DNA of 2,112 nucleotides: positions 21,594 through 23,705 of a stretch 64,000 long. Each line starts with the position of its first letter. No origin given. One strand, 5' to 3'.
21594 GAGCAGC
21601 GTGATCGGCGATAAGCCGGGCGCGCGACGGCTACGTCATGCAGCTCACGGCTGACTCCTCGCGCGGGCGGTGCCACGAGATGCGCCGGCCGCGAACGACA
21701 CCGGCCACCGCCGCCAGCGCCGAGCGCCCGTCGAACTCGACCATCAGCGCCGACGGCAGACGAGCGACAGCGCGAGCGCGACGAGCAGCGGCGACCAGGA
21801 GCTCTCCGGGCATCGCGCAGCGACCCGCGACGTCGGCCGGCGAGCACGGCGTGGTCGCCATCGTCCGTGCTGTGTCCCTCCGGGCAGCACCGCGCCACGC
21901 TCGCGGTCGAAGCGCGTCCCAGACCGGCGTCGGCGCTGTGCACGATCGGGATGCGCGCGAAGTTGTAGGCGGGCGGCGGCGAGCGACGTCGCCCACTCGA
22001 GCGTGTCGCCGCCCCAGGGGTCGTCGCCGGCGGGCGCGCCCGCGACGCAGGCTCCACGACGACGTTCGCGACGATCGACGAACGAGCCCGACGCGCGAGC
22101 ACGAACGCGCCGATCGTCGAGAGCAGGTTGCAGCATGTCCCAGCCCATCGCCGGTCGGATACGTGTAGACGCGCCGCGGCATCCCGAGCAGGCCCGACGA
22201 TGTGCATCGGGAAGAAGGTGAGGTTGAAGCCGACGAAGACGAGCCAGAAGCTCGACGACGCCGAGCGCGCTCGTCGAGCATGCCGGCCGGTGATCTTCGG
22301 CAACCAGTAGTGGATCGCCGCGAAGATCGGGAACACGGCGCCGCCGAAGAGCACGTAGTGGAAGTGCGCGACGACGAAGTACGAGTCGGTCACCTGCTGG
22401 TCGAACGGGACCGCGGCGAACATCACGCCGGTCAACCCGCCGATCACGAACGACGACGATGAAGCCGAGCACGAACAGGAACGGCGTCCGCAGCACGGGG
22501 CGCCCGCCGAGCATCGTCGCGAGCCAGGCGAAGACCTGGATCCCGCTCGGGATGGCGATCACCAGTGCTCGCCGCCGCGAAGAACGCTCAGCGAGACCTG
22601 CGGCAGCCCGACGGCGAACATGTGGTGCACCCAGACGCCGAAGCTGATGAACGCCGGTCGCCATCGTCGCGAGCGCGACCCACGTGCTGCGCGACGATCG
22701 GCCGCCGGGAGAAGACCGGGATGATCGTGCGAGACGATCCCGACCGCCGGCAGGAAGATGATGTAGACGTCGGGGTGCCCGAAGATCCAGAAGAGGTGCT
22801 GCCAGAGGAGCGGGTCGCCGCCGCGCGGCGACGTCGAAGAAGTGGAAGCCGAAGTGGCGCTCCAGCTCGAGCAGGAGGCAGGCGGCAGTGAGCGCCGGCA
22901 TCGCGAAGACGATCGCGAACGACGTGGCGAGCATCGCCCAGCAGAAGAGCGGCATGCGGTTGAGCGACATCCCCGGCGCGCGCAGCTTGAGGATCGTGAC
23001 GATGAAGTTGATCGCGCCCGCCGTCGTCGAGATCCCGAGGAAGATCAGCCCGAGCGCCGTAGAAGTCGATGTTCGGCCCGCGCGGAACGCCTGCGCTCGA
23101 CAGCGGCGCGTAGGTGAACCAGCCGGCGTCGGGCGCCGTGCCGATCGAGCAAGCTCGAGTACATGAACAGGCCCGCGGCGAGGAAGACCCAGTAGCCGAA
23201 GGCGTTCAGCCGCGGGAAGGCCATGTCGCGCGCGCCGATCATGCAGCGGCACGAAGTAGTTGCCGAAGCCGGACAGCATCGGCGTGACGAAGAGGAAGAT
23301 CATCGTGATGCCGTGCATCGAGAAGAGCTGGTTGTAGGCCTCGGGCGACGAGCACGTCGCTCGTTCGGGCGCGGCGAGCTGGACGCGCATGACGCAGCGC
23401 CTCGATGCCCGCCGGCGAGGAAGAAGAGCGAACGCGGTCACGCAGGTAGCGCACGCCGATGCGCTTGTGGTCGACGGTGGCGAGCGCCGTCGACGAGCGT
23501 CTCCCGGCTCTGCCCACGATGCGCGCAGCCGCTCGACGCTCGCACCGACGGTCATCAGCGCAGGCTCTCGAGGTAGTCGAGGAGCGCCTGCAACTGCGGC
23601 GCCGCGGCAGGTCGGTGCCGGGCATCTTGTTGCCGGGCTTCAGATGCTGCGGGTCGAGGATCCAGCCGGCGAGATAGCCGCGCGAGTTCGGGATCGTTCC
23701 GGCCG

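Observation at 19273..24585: Indel-saturated block covering the caa3 oxidase operon, a cytochrome c gene and a dehydrogenase gamma subunit, with sharp borders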

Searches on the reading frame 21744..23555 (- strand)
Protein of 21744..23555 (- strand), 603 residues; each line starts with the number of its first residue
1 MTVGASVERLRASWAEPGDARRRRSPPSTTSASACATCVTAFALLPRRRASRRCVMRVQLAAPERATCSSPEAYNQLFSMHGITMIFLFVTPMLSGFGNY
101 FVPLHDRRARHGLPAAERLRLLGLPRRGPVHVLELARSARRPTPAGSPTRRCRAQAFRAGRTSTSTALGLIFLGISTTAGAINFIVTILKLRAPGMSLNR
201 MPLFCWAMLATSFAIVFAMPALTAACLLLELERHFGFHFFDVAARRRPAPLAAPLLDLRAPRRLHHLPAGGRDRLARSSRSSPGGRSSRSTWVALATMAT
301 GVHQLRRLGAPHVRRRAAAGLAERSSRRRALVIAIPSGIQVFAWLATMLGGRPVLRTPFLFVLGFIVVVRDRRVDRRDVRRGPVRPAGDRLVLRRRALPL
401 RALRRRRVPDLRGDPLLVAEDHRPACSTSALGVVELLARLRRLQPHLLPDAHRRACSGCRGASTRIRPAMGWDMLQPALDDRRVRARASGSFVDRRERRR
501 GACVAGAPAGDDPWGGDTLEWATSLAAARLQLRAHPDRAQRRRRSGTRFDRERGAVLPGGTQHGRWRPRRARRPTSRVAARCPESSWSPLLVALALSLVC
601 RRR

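Call 39: search_protein_families(library=pfam, proteins=[window:21744-23555:-], max_evalue=0.001)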
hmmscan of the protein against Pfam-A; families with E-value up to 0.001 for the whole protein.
window:21744-23555:- (603 aa): 1 family
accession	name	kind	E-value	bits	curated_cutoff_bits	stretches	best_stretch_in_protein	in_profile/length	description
PF00115.25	COX1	-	9e-42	143.9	34.8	2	55-242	23-196/436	Cytochrome C and Quinol oxidase polypeptide I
